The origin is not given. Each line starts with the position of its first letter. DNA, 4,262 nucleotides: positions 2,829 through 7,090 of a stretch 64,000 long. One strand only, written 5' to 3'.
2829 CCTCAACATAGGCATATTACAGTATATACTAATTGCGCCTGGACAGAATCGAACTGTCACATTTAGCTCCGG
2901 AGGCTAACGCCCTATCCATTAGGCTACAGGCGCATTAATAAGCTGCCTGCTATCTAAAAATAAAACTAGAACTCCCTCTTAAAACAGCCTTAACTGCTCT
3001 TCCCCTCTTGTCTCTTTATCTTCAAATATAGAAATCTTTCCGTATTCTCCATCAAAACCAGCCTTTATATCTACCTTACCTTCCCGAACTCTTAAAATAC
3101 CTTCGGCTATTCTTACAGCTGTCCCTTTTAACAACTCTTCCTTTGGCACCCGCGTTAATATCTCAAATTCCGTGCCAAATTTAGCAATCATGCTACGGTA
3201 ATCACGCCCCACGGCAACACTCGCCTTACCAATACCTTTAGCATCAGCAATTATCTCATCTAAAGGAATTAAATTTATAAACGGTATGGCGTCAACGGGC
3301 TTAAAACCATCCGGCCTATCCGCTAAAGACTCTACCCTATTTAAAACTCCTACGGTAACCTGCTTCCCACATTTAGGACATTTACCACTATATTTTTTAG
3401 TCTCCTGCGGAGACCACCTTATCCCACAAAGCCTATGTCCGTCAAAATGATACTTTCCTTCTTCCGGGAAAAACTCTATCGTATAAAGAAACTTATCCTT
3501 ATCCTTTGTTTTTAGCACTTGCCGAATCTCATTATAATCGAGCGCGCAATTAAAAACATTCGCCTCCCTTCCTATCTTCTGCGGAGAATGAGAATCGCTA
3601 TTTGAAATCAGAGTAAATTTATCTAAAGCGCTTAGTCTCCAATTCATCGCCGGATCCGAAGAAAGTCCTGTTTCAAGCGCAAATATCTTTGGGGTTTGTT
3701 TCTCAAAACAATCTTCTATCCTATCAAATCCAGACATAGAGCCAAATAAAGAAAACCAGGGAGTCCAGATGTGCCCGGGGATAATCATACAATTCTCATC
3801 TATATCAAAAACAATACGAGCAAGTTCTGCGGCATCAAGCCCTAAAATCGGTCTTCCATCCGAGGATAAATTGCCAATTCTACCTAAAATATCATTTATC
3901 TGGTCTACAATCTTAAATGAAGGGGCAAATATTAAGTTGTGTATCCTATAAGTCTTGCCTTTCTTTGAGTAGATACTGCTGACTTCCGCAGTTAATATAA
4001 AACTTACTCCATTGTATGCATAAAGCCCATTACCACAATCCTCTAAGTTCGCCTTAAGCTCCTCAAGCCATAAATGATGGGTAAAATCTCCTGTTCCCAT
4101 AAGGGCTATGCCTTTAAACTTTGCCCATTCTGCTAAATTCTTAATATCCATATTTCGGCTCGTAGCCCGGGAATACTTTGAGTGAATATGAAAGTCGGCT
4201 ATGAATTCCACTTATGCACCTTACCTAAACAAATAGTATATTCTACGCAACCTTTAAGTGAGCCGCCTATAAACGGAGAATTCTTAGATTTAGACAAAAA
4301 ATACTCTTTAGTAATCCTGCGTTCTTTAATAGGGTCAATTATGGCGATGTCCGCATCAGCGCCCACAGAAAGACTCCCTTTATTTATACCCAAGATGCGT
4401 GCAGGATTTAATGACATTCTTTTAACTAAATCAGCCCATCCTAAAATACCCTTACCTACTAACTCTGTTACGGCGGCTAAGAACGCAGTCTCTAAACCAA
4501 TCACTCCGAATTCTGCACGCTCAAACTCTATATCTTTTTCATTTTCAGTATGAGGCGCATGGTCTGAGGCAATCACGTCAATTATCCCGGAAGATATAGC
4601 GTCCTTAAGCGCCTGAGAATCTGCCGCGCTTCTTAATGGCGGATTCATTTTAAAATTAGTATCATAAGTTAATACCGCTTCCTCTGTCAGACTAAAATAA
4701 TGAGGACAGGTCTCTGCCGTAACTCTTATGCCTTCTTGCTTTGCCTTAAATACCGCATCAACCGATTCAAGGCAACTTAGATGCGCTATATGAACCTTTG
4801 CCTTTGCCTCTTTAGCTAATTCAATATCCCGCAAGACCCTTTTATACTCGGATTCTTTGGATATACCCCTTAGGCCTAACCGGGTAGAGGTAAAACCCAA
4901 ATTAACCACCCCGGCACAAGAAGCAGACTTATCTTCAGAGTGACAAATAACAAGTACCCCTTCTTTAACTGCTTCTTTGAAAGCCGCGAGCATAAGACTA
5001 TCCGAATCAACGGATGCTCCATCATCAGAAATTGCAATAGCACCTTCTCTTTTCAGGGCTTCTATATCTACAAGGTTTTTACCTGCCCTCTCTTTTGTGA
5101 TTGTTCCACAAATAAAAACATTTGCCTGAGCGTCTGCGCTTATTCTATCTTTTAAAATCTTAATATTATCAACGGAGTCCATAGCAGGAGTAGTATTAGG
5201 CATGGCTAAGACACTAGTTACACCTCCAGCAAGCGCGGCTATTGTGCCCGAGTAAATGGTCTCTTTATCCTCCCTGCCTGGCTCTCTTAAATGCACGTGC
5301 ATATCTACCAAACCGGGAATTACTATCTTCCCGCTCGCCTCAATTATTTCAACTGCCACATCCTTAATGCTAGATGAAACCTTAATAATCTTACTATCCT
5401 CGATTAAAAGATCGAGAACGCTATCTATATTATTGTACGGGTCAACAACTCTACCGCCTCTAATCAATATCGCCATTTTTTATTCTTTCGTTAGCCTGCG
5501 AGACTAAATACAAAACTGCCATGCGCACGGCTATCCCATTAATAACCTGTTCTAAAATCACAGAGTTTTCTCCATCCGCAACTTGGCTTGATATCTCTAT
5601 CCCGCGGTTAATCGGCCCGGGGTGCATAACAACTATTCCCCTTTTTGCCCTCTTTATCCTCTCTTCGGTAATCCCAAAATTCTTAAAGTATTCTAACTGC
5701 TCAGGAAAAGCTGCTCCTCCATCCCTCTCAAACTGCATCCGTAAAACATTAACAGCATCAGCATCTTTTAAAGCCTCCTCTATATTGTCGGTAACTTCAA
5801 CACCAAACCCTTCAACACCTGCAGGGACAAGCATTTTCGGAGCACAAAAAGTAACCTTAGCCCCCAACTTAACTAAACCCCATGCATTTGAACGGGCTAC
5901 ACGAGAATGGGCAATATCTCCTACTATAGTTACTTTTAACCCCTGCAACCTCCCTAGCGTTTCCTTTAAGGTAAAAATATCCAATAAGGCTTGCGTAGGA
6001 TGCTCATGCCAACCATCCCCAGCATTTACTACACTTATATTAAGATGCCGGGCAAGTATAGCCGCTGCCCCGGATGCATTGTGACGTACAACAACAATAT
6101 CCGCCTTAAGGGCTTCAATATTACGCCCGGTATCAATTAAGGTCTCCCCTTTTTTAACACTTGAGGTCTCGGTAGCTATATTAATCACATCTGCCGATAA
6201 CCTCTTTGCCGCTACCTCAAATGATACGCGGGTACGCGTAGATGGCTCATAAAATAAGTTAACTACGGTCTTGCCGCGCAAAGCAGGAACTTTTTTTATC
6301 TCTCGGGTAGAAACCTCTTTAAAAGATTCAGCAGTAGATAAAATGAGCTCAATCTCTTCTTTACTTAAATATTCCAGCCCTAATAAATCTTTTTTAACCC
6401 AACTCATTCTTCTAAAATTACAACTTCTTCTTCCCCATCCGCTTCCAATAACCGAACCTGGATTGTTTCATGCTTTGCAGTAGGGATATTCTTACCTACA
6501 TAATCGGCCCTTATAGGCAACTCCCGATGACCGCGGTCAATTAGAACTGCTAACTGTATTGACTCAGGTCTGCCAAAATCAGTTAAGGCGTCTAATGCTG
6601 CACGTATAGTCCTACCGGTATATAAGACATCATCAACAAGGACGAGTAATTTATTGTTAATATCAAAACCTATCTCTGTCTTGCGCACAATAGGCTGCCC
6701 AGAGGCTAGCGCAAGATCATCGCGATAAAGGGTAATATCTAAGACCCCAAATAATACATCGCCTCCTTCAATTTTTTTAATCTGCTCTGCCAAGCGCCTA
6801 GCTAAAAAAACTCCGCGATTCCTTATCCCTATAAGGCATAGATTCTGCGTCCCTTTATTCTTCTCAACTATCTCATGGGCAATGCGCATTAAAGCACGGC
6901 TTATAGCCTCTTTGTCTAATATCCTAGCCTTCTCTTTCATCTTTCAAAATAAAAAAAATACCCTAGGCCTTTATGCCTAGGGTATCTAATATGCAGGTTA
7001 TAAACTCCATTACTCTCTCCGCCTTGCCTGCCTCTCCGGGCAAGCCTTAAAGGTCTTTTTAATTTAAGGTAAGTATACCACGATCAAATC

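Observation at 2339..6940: EndoQ-like PHP nuclease and LOG-family protein embedded in, and translationally coupled to, the pyrimidine biosynthesis operon, with a tRNA-Arg inside the operon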

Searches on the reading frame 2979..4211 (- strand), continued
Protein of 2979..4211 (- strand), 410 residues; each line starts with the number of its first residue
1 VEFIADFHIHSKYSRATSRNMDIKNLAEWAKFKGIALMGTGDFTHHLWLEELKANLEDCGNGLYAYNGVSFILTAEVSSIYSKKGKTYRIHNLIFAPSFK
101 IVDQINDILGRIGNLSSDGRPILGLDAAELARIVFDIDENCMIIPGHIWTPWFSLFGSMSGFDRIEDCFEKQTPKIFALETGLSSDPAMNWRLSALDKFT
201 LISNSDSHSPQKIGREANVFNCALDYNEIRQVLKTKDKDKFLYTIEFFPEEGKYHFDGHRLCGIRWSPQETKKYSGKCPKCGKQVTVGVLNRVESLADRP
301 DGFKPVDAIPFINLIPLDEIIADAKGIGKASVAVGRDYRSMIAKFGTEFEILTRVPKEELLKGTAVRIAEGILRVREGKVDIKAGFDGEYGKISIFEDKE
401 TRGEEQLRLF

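Call 69: fold_search(model_id=the predicted structure, library=pdb)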
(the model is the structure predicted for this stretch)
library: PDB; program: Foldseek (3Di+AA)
matches with E <= 10: 103; with E <= 0.001: 5
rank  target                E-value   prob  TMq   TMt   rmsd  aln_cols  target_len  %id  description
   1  5zb8_A                3.2e-27  1.00  0.71  0.72   7.1       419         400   34  Crystal structure of the novel lesion-specific endonuclease PfuEndoQ from Pyrococcus furiosus (released 2018-04-04)
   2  5zb8_B                6.7e-27  1.00  0.71  0.73   6.9       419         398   34  Crystal structure of the novel lesion-specific endonuclease PfuEndoQ from Pyrococcus furiosus (released 2018-04-04)
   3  5zb8_C                1.0e-26  1.00  0.72  0.74   6.9       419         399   33  Crystal structure of the novel lesion-specific endonuclease PfuEndoQ from Pyrococcus furiosus (released 2018-04-04)
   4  7k30_A                3.2e-24  1.00  0.69  0.72   6.2       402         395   34  Crystal structure of Endonuclease Q complex with 27-mer duplex substrate with dU at the active site (released 2021-03-17)
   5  3o0f                  9.5e-04  1.00  0.30  0.41   8.7       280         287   13  Crystal structure of a putative metal-dependent phosphoesterase (BAD_1165) from bifidobacterium adolescentis atcc 15703  (released 2010-08-25)
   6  3e0f                  4.1e-03  0.99  0.30  0.41   9.0       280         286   13  Crystal structure of a putative metal-dependent phosphoesterase (bad_1165) from bifidobacterium adolescentis atcc 15703  (released 2008-09-02)
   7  9etk                  1.3e-02  0.82  0.23  0.32  11.2       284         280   13  Crystal structure of Vibrio cholerae RNase AM (released 2024-09-11)
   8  2yb1                  1.5e-02  0.91  0.27  0.36  11.2       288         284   14  Structure of an amidohydrolase from Chromobacterium violaceum (EFI target EFI-500202) with bound Mn, AMP and phosphate. (released 2011-03-16)
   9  7ug9                  2.8e-02  0.97  0.31  0.54   5.8       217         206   13  Crystal structure of RNase AM PHP domain (released 2022-08-31)
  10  6led_B                1.7e-01  0.07  0.13  0.16  15.3       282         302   11  Structure of D-carbamoylase mutant from Nitratireductor indicus (released 2020-10-28)
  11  1erz_A                1.9e-01  0.09  0.10  0.13  13.1       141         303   12  CRYSTAL STRUCTURE OF N-CARBAMYL-D-AMINO ACID AMIDOHYDROLASE WITH A NOVEL CATALYTIC FRAMEWORK COMMON TO AMIDOHYDROLASES (released 2001-04-06)
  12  1fo6_A                2.4e-01  0.08  0.09  0.11  12.8       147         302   12  CRYSTAL STRUCTURE ANALYSIS OF N-CARBAMoYL-D-AMINO-ACID AMIDOHYDROLASE (released 2001-08-29)
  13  8i99_A                3.4e-01  0.10  0.12  0.15  10.0       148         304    8  N-carbamoyl-D-amino-acid hydrolase mutant - M4Th3 (released 2023-03-22)
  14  8hpc_C                3.6e-01  0.09  0.10  0.13  11.4       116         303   14  Crystal structure of C171A Mutant of N-carbamyl-D-amino acid amidohydrolase complexed with N-carbamyl-D-Hydroxyphenylg (released 2023-12-20)
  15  6le2_B                3.6e-01  0.08  0.17  0.21  13.8       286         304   10  Structure of D-carbamoylase mutant from Nitratireductor indicus (released 2020-10-28)
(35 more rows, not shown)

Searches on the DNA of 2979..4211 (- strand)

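Call 35: search_rna_families(sources=[L001, L006, L007, L012, L014, L019, L038], threshold=gathering)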
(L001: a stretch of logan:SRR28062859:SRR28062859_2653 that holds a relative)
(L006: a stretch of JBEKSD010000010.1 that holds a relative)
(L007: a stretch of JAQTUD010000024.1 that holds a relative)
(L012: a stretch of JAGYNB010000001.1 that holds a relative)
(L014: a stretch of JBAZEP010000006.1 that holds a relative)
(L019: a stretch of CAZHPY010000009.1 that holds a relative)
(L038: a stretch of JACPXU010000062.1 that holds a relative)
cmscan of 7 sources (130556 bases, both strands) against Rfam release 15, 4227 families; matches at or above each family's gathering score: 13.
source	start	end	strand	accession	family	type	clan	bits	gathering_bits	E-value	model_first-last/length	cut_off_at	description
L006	11185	11256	+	RF00005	tRNA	Gene; tRNA;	CL00001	72.6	29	1.2e-13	1-71/71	no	tRNA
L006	17015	17088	+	RF00005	tRNA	Gene; tRNA;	CL00001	69.2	29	1e-12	1-71/71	no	tRNA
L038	1061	1132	+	RF00005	tRNA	Gene; tRNA;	CL00001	68.3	29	1.9e-12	1-71/71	no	tRNA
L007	7255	7326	+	RF00005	tRNA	Gene; tRNA;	CL00001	68.2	29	2e-12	1-71/71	no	tRNA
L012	11715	11786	+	RF00005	tRNA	Gene; tRNA;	CL00001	67.9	29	2.4e-12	1-71/71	no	tRNA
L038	1266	1338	-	RF00005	tRNA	Gene; tRNA;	CL00001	67.5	29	3.1e-12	1-71/71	no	tRNA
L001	11264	11335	+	RF00005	tRNA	Gene; tRNA;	CL00001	67.3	29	3.5e-12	1-71/71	no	tRNA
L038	1443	1516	-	RF00005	tRNA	Gene; tRNA;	CL00001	65.3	29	1.2e-11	1-71/71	no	tRNA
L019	12891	12962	+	RF00005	tRNA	Gene; tRNA;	CL00001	65.2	29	1.4e-11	1-71/71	no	tRNA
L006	17145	17220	+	RF00005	tRNA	Gene; tRNA;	CL00001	64.6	29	1.9e-11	1-71/71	no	tRNA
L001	4996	5070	+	RF00005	tRNA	Gene; tRNA;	CL00001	63.6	29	3.7e-11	1-71/71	no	tRNA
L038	1166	1246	-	RF00005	tRNA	Gene; tRNA;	CL00001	57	29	2.5e-09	1-71/71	no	tRNA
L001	7156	7263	+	RF00515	PyrR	Cis-reg;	-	56.7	54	8.2e-05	1-115/115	no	PyrR binding site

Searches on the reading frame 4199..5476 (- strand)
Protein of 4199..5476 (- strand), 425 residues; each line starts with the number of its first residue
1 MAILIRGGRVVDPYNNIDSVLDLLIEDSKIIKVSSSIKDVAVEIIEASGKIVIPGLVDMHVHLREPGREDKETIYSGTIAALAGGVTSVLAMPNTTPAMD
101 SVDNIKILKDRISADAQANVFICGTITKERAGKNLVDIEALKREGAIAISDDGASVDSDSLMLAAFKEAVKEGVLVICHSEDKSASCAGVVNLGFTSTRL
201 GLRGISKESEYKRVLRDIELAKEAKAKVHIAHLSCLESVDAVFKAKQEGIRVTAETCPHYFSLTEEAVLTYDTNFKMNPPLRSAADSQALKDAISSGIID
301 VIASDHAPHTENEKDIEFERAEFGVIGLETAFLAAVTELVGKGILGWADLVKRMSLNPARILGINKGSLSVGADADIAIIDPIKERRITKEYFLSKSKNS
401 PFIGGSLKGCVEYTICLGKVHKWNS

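Call 5: search_protein_families(library=ncbifam, proteins=[window:4199-5476:-])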
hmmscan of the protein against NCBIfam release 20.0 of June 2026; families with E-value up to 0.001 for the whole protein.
window:4199-5476:- (425 aa): 67 families (the best 25 are shown)
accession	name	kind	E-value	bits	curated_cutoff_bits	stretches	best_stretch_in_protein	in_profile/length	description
NF006837.0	PRK09357.1-2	equivalog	3e-129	431.3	575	1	1-421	1-421/428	dihydroorotase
NF006839.0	PRK09357.1-4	equivalog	2.8e-126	421.5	576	1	3-420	2-418/422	dihydroorotase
TIGR00857.1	pyrC_multi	subfamily_domain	3.8e-119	398.3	279.05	1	22-424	7-411/412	dihydroorotase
NF006844.0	PRK09357.2-5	equivalog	2.3e-116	389.3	701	1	2-420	3-418/422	dihydroorotase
NF006845.0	PRK09357.2-6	equivalog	5.8e-116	387.7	728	1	1-420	1-423/428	dihydroorotase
NF006843.0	PRK09357.2-4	equivalog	9.5e-115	383.9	786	1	1-421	1-419/431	dihydroorotase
NF006836.0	PRK09357.1-1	equivalog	1.9e-111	372.8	538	1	4-421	5-423/432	dihydroorotase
NF006841.0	PRK09357.2-2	equivalog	8.4e-103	344.3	640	1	19-420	17-415/421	dihydroorotase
NF006558.0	PRK09059.1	equivalog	5.5e-101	338.2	645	1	2-420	4-425/430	dihydroorotase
NF006842.0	PRK09357.2-3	equivalog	7e-101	338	695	1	1-412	1-428/440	dihydroorotase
NF006838.0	PRK09357.1-3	equivalog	9.5e-92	308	644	1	1-420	1-419/423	dihydroorotase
NF005791.0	PRK07627.1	equivalog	1.3e-91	307.7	442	1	1-420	1-420/425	dihydroorotase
NF005614.0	PRK07369.1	equivalog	3.9e-84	282.9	456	1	4-412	5-414/419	dihydroorotase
TIGR03178.1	allantoinase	equivalog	5.8e-77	259.4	357.85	1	3-419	2-422/441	allantoinase AllB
NF002668.0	PRK02382.1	equivalog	6.4e-77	259.1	452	1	10-404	13-394/436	dihydroorotase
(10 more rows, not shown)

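Call 6: search_protein_families(library=pfam, proteins=[window:4199-5476:-])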
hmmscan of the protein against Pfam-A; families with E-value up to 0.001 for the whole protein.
window:4199-5476:- (425 aa): 3 families
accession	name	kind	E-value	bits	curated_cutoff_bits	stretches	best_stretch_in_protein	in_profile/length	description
PF01979.26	Amidohydro_1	-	2.7e-32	112.8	25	1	51-420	1-344/345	Amidohydrolase family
PF07969.17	Amidohydro_3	-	5e-12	46.5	29.7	2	43-84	1-50/472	Amidohydrolase family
PF12890.13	DHOase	-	5.8e-11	43.1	21.2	1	49-237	1-141/142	Dihydro-orotase-like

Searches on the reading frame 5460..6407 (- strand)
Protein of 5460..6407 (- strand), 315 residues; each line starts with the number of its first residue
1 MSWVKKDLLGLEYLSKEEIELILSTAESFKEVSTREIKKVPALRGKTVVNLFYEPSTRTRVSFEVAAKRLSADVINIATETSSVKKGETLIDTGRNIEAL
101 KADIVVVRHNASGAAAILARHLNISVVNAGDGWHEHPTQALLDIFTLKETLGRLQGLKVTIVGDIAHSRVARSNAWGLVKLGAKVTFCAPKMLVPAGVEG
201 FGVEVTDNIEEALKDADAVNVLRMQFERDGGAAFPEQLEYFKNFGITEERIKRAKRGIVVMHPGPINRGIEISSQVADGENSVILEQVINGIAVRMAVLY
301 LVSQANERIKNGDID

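Call 5: search_protein_families(library=ncbifam, proteins=[window:5460-6407:-])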
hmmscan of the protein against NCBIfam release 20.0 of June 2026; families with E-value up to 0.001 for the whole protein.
window:5460-6407:- (315 aa): 17 families
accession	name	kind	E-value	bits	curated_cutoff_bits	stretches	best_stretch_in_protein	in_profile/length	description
NF002032.1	PRK00856.1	equivalog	4.1e-123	410.3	263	1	6-302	1-296/297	aspartate carbamoyltransferase catalytic subunit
TIGR00670.1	asp_carb_tr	equivalog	6.6e-99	330.8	236.95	1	6-303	1-303/304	aspartate carbamoyltransferase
NF010387.0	PRK13814.1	equivalog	4.4e-68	229.4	660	1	7-302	7-302/310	aspartate carbamoyltransferase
NF008853.0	PRK11891.1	equivalog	1.2e-48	165.9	560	1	5-310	88-405/430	aspartate carbamoyltransferase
NF001986.0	PRK00779.1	subfamily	1.9e-48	165.2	306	1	5-303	5-304/307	ornithine carbamoyltransferase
TIGR00658.1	orni_carb_tr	equivalog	1.6e-47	162.2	280.85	1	6-301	1-301/304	ornithine carbamoyltransferase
NF006046.0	PRK08192.1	equivalog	1.2e-46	159.6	512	1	6-311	7-325/339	aspartate carbamoyltransferase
TIGR04384.1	putr_carbamoyl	exception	1.1e-34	120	500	1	12-305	6-310/330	putrescine carbamoyltransferase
NF011380.0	PRK14805.1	equivalog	2.9e-32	111.9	421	1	6-300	2-297/302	ornithine carbamoyltransferase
NF003286.0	PRK04284.1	subfamily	1.7e-27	96.4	515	1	6-265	7-275/332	ornithine carbamoyltransferase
NF009916.0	PRK13376.1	equivalog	5.6e-27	94.4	800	1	39-305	40-335/525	bifunctional aspartate carbamoyltransferase catalytic subunit/aspartate carbamoyltransferase regulatory subunit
NF002470.0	PRK01713.1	equivalog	8.2e-20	71.5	545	1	6-279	8-292/334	ornithine carbamoyltransferase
NF003384.0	PRK04523.1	equivalog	5.5e-19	68.4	288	1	6-303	4-333/336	N-acetylornithine carbamoyltransferase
NF011379.0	PRK14804.1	equivalog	2.2e-14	53.3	373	1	8-299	9-305/311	ornithine carbamoyltransferase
NF009213.0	PRK12562.1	subfamily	9.7e-13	48.2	559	1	4-162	5-160/334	ornithine carbamoyltransferase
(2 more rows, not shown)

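Call 6: search_protein_families(library=pfam, proteins=[window:5460-6407:-])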
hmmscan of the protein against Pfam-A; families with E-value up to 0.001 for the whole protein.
window:5460-6407:- (315 aa): 2 families
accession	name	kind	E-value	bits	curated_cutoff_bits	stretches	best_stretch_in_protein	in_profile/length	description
PF02729.26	OTCace_N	-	1.2e-46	158.9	29.9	1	6-149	1-148/148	Aspartate/ornithine carbamoyltransferase, carbamoyl-P binding domain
PF00185.30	OTCace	-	2.2e-29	103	29.4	1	155-301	1-156/157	Aspartate/ornithine carbamoyltransferase, Asp/Orn binding domain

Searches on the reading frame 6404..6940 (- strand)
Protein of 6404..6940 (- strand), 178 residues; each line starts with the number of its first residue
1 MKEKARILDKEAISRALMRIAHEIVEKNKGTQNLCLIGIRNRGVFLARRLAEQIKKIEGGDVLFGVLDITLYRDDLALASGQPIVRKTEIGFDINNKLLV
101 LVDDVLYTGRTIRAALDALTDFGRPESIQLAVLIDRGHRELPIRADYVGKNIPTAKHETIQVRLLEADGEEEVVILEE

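Call 5: search_protein_families(library=ncbifam, proteins=[window:6404-6940:-])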
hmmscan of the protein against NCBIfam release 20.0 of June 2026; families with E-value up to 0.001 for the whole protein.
window:6404-6940:- (178 aa): 11 families
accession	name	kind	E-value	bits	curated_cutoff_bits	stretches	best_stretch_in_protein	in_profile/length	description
NF003549.0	PRK05205.1-5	equivalog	4e-77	257.8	138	1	2-177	3-180/182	bifunctional pyr operon transcriptional regulator/uracil phosphoribosyltransferase PyrR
NF003547.0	PRK05205.1-3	equivalog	1.6e-71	240.2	230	1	3-177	12-190/194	bifunctional pyr operon transcriptional regulator/uracil phosphoribosyltransferase PyrR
NF003548.0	PRK05205.1-4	equivalog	9.7e-69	230.6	218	1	4-177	3-171/173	bifunctional pyr operon transcriptional regulator/uracil phosphoribosyltransferase PyrR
NF003546.0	PRK05205.1-2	equivalog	5.8e-62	208.5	268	1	6-175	5-174/175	bifunctional pyr operon transcriptional regulator/uracil phosphoribosyltransferase PyrR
NF003545.0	PRK05205.1-1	equivalog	4.2e-45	153.3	140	1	8-163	4-156/171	bifunctional pyr operon transcriptional regulator/uracil phosphoribosyltransferase PyrR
NF006605.0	PRK09162.1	equivalog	5.4e-13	48.7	181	1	3-153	13-156/183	hypoxanthine-guanine phosphoribosyltransferase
TIGR01203.1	HGPRTase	equivalog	5.2e-12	45.9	150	1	7-154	2-143/167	hypoxanthine phosphoribosyltransferase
NF002620.0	PRK02277.1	subfamily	6.8e-06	25.9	115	1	16-136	68-180/201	orotate phosphoribosyltransferase-like protein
NF002636.0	PRK02304.1-5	equivalog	0.00011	21.8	125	1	16-134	38-154/176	adenine phosphoribosyltransferase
NF040646.1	HPT_Archaea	equivalog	0.00032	20.4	200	1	98-144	116-161/184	hypoxanthine/guanine phosphoribosyltransferase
TIGR01251.1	ribP_PPkin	subfamily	0.00047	19.2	113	1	85-123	199-237/309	ribose-phosphate diphosphokinase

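Call 6: search_protein_families(library=pfam, proteins=[window:6404-6940:-])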
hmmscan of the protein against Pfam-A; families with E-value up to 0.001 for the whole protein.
window:6404-6940:- (178 aa): 2 families
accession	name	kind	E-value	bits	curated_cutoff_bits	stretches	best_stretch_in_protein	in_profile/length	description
PF00156.33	Pribosyltran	-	2.3e-25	89.2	26.3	1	6-166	4-157/158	Phosphoribosyl transferase domain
PF15609.12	PRTase_2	-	0.00081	19.4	28.8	0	95-140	118-163/188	Phosphoribosyl transferase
